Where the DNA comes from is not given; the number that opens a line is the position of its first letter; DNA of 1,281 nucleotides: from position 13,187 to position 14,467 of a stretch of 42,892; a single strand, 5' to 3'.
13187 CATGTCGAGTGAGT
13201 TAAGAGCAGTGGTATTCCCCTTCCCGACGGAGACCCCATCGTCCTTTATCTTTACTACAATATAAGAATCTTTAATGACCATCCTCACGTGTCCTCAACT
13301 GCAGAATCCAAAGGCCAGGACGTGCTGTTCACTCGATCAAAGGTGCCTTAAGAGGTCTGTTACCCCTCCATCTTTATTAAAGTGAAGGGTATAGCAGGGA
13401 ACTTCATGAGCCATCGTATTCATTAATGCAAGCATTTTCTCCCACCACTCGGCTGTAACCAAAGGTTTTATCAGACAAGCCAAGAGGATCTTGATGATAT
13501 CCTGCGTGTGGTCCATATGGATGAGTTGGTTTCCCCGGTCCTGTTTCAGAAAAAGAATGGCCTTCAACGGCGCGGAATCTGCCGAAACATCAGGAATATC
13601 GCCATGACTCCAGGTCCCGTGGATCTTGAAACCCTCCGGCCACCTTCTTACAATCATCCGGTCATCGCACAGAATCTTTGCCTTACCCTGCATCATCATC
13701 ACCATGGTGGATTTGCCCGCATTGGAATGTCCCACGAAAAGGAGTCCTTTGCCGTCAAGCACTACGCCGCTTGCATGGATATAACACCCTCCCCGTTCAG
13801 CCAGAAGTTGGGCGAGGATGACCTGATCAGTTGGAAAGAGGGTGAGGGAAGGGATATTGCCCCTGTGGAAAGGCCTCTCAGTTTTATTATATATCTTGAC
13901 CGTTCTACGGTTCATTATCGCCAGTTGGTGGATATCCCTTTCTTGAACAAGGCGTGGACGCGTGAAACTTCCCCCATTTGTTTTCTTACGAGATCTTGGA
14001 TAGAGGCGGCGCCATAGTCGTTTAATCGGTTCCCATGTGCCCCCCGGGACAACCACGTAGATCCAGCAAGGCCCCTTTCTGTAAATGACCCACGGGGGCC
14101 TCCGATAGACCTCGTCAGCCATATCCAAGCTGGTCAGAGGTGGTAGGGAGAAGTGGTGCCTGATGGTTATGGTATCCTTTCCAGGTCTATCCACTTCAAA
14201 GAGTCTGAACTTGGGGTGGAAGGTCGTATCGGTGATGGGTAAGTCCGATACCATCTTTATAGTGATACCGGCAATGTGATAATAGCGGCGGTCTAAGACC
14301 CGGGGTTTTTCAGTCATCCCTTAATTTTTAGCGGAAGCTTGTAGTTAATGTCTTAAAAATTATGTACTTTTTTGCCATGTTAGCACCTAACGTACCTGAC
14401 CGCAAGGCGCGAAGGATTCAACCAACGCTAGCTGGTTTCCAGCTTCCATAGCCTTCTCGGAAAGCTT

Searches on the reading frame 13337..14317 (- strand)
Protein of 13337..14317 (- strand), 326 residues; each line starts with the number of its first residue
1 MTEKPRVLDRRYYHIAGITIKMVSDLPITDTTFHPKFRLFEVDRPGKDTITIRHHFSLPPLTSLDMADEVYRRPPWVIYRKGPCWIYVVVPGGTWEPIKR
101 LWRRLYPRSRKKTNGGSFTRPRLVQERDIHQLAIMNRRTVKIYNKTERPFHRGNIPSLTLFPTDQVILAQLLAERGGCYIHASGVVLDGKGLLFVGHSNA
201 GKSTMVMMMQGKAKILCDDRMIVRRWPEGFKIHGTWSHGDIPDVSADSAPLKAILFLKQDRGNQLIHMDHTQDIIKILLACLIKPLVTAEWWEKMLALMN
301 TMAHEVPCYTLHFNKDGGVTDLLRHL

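Call 7: search_protein_families(library=ncbifam, proteins=[window:13337-14317:-], max_evalue=0.01)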
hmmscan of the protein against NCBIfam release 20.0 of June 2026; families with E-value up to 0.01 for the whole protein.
window:13337-14317:- (326 aa): 3 families
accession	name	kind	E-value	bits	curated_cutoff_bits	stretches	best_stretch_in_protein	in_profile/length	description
TIGR04249.1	SCM_chp_ScmC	equivalog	4.2e-10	39.4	125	1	173-276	121-232/292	SynChlorMet cassette protein ScmC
TIGR04355.1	HprK_rel_B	hypoth_equivalog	1.6e-06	27.5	200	1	172-235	139-203/351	HprK-related kinase B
TIGR00679.1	hpr-ser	equivalog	2.6e-05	23.6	240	1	138-226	94-181/300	HPr(Ser) kinase/phosphatase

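Call 8: search_protein_families(library=pfam, proteins=[window:13337-14317:-], max_evalue=0.01)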
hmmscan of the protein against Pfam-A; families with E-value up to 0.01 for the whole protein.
window:13337-14317:- (326 aa): 0 families

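Call 35: search_solved_structures(query=window:13337-14317:-, max_evalue=1, show_alignments=2)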
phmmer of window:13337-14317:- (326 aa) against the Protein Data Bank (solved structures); distinct sequences matched with E-value up to 1: 3.
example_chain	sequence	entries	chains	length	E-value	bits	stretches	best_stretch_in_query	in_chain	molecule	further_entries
3tqf_A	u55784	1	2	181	0.15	14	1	181-223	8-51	Hpr(Ser) kinase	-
1jb1_A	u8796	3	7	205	0.74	11.8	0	171-226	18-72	HPRK PROTEIN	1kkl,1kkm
2qmh_A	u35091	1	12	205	0.74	11.8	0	171-226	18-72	HPr kinase/phosphorylase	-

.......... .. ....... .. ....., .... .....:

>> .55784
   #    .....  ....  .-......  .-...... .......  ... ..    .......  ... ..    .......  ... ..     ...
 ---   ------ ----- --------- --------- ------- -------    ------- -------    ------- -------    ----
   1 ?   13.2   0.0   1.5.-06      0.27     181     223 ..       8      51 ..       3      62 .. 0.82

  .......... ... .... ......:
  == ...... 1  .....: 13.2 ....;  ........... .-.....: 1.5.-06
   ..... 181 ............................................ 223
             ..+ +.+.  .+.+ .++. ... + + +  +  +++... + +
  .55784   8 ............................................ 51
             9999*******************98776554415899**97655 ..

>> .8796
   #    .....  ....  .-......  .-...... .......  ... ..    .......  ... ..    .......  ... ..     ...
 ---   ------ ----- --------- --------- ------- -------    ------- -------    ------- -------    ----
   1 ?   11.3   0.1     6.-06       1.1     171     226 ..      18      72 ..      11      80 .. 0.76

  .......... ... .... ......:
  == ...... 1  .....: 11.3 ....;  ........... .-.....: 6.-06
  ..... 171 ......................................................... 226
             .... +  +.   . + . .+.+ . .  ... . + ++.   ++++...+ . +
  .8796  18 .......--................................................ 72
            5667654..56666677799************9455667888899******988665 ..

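Call 54: find_homologous_proteins(query=window:13337-14317:-, max_evalue=1e-10)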
Query window:13337-14317:- (326 aa): 1270 proteins with E <= 1e-10 among 2356 candidates; the best 120 are listed.
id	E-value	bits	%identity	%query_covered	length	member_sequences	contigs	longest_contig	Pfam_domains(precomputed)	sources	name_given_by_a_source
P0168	8.7e-199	677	88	100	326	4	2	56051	PF27840.1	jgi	-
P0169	4.2e-191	652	83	100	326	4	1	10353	PF27840.1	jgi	jgi:hypothetical protein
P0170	1.4e-184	631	81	100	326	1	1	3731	PF27840.1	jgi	-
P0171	1.9e-180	617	81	98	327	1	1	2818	PF27840.1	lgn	-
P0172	1.8e-178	611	80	100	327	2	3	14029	PF27840.1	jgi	jgi:hypothetical protein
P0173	1.6e-173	594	78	100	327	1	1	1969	PF27840.1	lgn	-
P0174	2.7e-169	580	77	100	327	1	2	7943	PF27840.1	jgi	jgi:hypothetical protein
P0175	1.1e-164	565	74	100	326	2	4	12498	PF27840.1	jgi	jgi:hypothetical protein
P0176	3.1e-160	551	73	100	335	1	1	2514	PF27840.1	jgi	jgi:hypothetical protein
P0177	8.3e-160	549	72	100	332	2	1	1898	PF27840.1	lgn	-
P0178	1.2e-159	549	72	100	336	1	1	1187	PF27840.1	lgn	-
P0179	5.6e-155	533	70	100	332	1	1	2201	PF27840.1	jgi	-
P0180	4.6e-154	530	70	100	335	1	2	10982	PF27840.1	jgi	jgi:hypothetical protein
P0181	6.2e-154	530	70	100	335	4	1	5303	PF27840.1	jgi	jgi:hypothetical protein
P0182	7.8e-154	530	71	100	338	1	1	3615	PF27840.1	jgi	jgi:hypothetical protein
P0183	1.2e-153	529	71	100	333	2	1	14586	PF27840.1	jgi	-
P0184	1.3e-152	526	69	100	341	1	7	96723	PF27840.1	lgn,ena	-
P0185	8.4e-152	523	69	100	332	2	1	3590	PF27840.1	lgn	-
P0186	3.3e-151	521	69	100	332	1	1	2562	PF27840.1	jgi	jgi:hypothetical protein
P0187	8.0e-151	520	68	100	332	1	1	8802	PF27840.1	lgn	-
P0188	4.7e-150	517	68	100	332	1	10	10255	PF27840.1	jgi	jgi:hypothetical protein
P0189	3.7e-149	514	68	100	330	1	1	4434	PF27840.1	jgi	jgi:hypothetical protein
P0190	4.7e-149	514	69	100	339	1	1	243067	PF27840.1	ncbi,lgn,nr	ncbi:MAG: hypothetical protein JXA50_08330 [Deltaproteobacteria bacterium]|nr:hypothetical protein [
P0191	5.7e-149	514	68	100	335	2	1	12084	PF27840.1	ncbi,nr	ncbi:MAG: hypothetical protein MUO24_06355 [Desulfobacterales bacterium]|nr:hypothetical protein [De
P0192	7.2e-149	513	68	100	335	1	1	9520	PF27840.1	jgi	jgi:hypothetical protein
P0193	1.1e-148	513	70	100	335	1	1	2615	PF27840.1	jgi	jgi:hypothetical protein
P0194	1.3e-148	513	67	100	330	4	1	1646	PF27840.1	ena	-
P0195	1.6e-148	512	67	100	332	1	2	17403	PF27840.1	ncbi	-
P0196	6.0e-148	510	68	100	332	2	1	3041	PF27840.1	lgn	-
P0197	1.3e-147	509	67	100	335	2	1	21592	PF27840.1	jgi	jgi:hypothetical protein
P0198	1.8e-147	509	67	100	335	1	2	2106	PF27840.1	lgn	-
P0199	1.3e-146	506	67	100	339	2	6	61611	PF27840.1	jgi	jgi:hypothetical protein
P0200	2.2e-146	505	67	100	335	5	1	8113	PF27840.1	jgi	jgi:hypothetical protein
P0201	1.2e-145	503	66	100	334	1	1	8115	PF27840.1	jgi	jgi:hypothetical protein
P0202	2.7e-145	502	65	100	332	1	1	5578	PF27840.1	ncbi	-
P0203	2.2e-144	499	66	100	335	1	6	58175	PF27840.1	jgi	jgi:hypothetical protein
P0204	2.8e-144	498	66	100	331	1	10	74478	PF27840.1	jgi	jgi:hypothetical protein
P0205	9.8e-144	496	66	100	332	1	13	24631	PF27840.1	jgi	jgi:hypothetical protein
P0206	1.6e-143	496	66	100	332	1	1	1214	PF27840.1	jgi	jgi:hypothetical protein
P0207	4.5e-142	491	65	100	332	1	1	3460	PF27840.1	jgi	jgi:hypothetical protein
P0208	5.3e-142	491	66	100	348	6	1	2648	PF27840.1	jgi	-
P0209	8.3e-142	490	70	93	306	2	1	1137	PF27840.1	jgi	jgi:hypothetical protein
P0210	1.8e-141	489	65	100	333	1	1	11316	PF27840.1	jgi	jgi:hypothetical protein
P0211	5.5e-137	474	63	97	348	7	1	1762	PF27840.1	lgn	-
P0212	4.1e-136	471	63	100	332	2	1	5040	PF27840.1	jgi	jgi:hypothetical protein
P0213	7.2e-134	464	62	97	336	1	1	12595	PF27840.1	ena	-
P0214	1.0e-129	450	60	100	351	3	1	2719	PF27840.1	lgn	-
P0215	6.8e-123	428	57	100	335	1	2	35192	PF27840.1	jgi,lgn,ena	-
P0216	7.2e-120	418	56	97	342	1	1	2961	PF27840.1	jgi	jgi:hypothetical protein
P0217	3.1e-119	416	58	97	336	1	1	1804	PF27840.1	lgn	-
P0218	4.9e-119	415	57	97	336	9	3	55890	PF27840.1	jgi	jgi:hypothetical protein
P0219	5.5e-118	412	57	97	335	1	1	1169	PF27840.1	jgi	jgi:hypothetical protein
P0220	9.9e-117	408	56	97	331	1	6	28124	PF27840.1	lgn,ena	-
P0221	4.5e-116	405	54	97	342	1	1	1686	PF27840.1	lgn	-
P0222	1.2e-115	404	55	97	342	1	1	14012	PF27840.1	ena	-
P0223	7.9e-115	401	55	97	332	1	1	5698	PF27840.1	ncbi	-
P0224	1.7e-114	400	54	98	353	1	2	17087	PF27840.1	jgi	jgi:hypothetical protein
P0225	2.6e-114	400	55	99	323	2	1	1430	PF27840.1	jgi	jgi:hypothetical protein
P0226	4.4e-113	396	57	97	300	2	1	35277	PF27840.1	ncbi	ncbi:MAG: hypothetical protein ACETWK_02115 [Candidatus Aminicenantaceae bacterium]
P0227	4.7e-113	396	54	97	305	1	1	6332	PF27840.1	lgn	-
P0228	3.7e-112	393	52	98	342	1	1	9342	PF27840.1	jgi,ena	-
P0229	4.9e-112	392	52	97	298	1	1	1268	PF27840.1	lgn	-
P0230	5.0e-112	392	52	98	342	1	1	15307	PF27840.1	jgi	jgi:hypothetical protein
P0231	8.9e-112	391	54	97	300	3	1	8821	PF27840.1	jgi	-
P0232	1.2e-111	391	54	97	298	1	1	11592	PF27840.1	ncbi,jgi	jgi:hypothetical protein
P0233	1.8e-111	390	55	97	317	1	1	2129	PF27840.1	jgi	-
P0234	2.1e-111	390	53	97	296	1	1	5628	PF27840.1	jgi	-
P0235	7.4e-111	388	55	97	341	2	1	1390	PF27840.1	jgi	jgi:hypothetical protein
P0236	1.2e-110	388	54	97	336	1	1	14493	PF27840.1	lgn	-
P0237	1.3e-110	388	54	96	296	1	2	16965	PF27840.1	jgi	jgi:hypothetical protein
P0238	1.3e-110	387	54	95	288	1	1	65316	PF27840.1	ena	-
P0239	1.6e-110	387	56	94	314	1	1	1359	PF27840.1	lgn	-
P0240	1.9e-110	387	53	97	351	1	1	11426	PF27840.1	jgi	-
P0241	3.0e-110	386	52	96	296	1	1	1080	PF27840.1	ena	-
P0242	3.7e-110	386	53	97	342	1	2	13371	PF27840.1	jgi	jgi:hypothetical protein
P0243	4.6e-110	386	52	97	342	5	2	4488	PF27840.1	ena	-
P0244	6.4e-110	385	55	94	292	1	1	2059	PF27840.1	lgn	-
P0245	7.9e-110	385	64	80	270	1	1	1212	PF27840.1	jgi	jgi:hypothetical protein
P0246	8.0e-110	385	54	97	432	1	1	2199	PF27840.1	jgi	jgi:hypothetical protein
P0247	8.6e-110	385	55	97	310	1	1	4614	PF27840.1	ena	-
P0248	1.4e-109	384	55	96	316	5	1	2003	PF27840.1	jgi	jgi:hypothetical protein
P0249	1.4e-109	384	55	97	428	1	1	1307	PF27840.1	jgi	jgi:radical SAM protein with 4Fe4S-binding SPASM domain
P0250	1.6e-109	384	53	97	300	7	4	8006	PF27840.1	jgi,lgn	-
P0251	3.9e-109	383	53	96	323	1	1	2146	PF27840.1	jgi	jgi:hypothetical protein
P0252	4.1e-109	383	51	96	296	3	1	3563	PF27840.1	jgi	jgi:hypothetical protein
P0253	4.6e-109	382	55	97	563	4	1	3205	PF04055.28,PF27840.1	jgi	jgi:radical SAM protein with 4Fe4S-binding SPASM domain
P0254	1.2e-108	381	53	96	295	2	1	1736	PF27840.1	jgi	-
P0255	1.7e-108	381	52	97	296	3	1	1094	PF27840.1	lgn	-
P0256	1.7e-108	381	55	97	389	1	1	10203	PF27840.1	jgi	-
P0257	1.8e-108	381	54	97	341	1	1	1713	PF27840.1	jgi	-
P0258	1.9e-108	380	51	100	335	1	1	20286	PF27840.1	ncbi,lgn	-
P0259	2.3e-108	380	53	97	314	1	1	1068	PF27840.1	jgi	-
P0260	4.0e-108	379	52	100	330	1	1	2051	PF27840.1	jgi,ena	-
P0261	7.2e-108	379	54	96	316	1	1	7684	PF27840.1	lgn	-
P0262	7.8e-108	378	55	97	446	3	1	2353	PF27840.1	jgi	-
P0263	1.4e-107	378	53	97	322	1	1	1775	PF27840.1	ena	-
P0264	2.6e-107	377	51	97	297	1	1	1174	PF27840.1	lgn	-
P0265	3.8e-107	376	53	100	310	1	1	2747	PF27840.1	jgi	jgi:hypothetical protein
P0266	4.6e-107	376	52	96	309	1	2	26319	PF27840.1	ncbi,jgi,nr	ncbi:MAG: hypothetical protein JRJ12_12185 [Deltaproteobacteria bacterium]|nr:hypothetical protein [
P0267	7.1e-107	375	52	97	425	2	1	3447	PF27840.1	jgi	jgi:radical SAM protein with 4Fe4S-binding SPASM domain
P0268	8.5e-107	375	49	97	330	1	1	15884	PF27840.1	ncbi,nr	ncbi:MAG: hypothetical protein SVY10_09325 [Thermodesulfobacteriota bacterium]|nr:hypothetical prote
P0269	8.7e-107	375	50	100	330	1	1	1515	PF27840.1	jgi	jgi:hypothetical protein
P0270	9.6e-107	375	53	92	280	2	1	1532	PF27840.1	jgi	-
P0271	1.2e-106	375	53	96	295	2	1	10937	PF27840.1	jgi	-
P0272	1.3e-106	374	53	97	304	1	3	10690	PF27840.1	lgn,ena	-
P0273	2.3e-106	374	52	97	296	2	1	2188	PF27840.1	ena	-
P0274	3.2e-106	373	54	97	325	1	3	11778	PF27840.1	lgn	-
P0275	3.4e-106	373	52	97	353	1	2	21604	PF27840.1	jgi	jgi:hypothetical protein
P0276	4.0e-106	373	51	96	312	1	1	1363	PF27840.1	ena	-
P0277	4.1e-106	373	53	97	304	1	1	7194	PF27840.1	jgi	jgi:hypothetical protein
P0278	4.6e-106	373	51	98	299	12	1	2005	PF27840.1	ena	-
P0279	7.3e-106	372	54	96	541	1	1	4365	PF27840.1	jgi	jgi:radical SAM protein with 4Fe4S-binding SPASM domain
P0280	7.3e-106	372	53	97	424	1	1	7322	PF27840.1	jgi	jgi:hypothetical protein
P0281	1.5e-105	371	52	96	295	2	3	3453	PF27840.1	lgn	-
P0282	1.7e-105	371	52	97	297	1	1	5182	PF27840.1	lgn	-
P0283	1.7e-105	371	52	96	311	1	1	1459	PF27840.1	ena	-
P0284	2.0e-105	370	50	96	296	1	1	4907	PF27840.1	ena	-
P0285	2.2e-105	370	53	98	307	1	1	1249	PF27840.1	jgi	jgi:hypothetical protein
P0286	2.3e-105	370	70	70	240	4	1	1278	PF27840.1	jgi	-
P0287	2.8e-105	370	52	97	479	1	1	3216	PF27840.1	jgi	jgi:hypothetical protein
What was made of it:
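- On Pfam PF27840 ScmC: An 88%-identical homolog and all 120 listed relatives carry PF27840 in the precomputed annotation (call 54).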

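Call 63: predict_structure(alignment_id=A3)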
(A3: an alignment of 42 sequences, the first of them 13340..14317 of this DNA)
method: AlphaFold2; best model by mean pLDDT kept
length: 326 residues; sequences in the alignment: 42
mean_pLDDT: 84.3   pTM: 0.81
mean pLDDT of the five models: 84.3, 83.8, 82.8, 81.9, 81.2
residues with pLDDT >= 90: 180; 70-90: 94; 50-70: 18; < 50: 34
segments of 3 or more residues with pLDDT < 50: 1-5, 93-121
pLDDT, mean of each block of 10 residues (from residue 1): 56 95 92 91 94 91 73 84 87 47 39 36 67 91 90 87 81 94 96 86 91 94 96 89 91 95 94 95 85 95 97 91 94
secondary structure, 60 per line:
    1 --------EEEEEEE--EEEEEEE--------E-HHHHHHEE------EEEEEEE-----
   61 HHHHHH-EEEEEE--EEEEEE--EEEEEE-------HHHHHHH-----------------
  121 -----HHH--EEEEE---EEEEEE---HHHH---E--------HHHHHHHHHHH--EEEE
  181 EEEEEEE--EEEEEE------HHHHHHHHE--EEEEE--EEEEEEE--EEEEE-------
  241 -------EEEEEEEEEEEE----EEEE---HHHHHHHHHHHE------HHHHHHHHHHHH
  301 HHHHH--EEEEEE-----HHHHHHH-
elements in order: E9-15 E18-24 H35-40 E49-55 H61-66 E68-73 E76-81 E84-89 H97-103 E131-135 E139-144 H148-151 H164-174 E177-187 E190-195 H202-209 E213-217 E220-226 E229-233 E248-259 E264-267 H271-281 H289-305 E308-313 H319-325

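Call 65: fold_search(model_id=the predicted structure, library=pdb)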
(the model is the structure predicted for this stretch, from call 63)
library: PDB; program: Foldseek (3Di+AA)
matches with E <= 10: 384; with E <= 0.001: 57
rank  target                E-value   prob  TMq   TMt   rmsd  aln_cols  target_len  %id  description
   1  2pc9_D                5.6e-08  1.00  0.37  0.26  12.4       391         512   12  Crystal Structure Of ATP-Dependent Phosphoenolpyruvate Carboxykinase From Thermus thermophilus HB8 (released 2007-10-02)
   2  6asi                  5.6e-08  1.00  0.31  0.22  13.4       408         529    9  E. coli phosphoenolpyruvate carboxykinase G209S mutant bound to methanesulfonate (released 2018-08-29)
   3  2pc9_B                6.3e-08  1.00  0.38  0.27  12.0       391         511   14  Crystal Structure Of ATP-Dependent Phosphoenolpyruvate Carboxykinase From Thermus thermophilus HB8 (released 2007-10-02)
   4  6com                  6.7e-08  1.00  0.30  0.20  12.8       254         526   12  2.3A crystal structure of E. coli phosphoenolpyruvate carboxykinase mutant Asp269Asn (released 2018-04-04)
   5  1xkv_B                7.5e-08  1.00  0.38  0.27  11.9       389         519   14  Crystal Structure Of ATP-Dependent Phosphoenolpyruvate Carboxykinase From Thermus thermophilus HB8 (released 2005-10-11)
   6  6at3_A                9.0e-08  1.00  0.35  0.24  12.8       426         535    9  E. coli phosphoenolpyruvate carboxykinase Y207F mutant bound to thiosulfate and oxaloacetate (released 2018-08-29)
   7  6crt                  9.6e-08  1.00  0.30  0.20  13.2       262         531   12  Arg65Gln Mutagenic E.coli PCK (released 2018-04-04)
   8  1j3b_B                1.3e-07  1.00  0.37  0.26  12.2       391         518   13  Crystal structure of ATP-dependent phosphoenolpyruvate carboxykinase from Thermus thermophilus HB8 (released 2003-02-11)
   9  1ayl                  1.5e-07  1.00  0.30  0.20  12.4       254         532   12  PHOSPHOENOLPYRUVATE CARBOXYKINASE (released 1997-01-11)
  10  1xkv_A                1.5e-07  1.00  0.37  0.26  12.3       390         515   14  Crystal Structure Of ATP-Dependent Phosphoenolpyruvate Carboxykinase From Thermus thermophilus HB8 (released 2005-10-11)
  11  1j3b_A                1.5e-07  1.00  0.36  0.26  12.3       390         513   13  Crystal structure of ATP-dependent phosphoenolpyruvate carboxykinase from Thermus thermophilus HB8 (released 2003-02-11)
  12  1os1                  1.5e-07  1.00  0.31  0.21  13.1       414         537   10  Structure of Phosphoenolpyruvate Carboxykinase complexed with ATP,Mg, Ca and pyruvate. (released 2003-09-23)
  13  6v2m                  1.6e-07  1.00  0.30  0.20  13.0       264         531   12  Structure of Escherichia coli Asp269Asn mutant phosphoenolpyruvate carboxykinase (released 2019-12-11)
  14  6v2l                  1.8e-07  1.00  0.30  0.20  12.5       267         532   12  E. coli Phosphoenolpyruvate carboxykinase S250A (released 2019-12-11)
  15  6at2                  2.1e-07  1.00  0.30  0.19  12.9       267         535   13  E. coli phosphoenolpyruvate carboxykinase G209N mutant bound to thiosulfate (released 2018-08-29)
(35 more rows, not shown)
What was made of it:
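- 13337..14317 (-): ScmC-like protein (326 aa) with a PEPCK/HprK-type P-loop kinase fold. Proposed kinase for the C-terminal Ser/Thr (inferred). AF2 model pLDDT 84; Foldseek hits PEPCK (6e-8) and HprK/P (7e-5) (calls 63, 65).
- On HprK-type RiPP kinase system (paeninodin-like): Fold match to HprK/P and PEPCK (call 65).
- The AF2 model matches PEPCK and HprK/P by Foldseek (calls 63, 65). The sequence match to HprK is weak (E 0.15, call 35) and TM-scores are modest (call 65).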
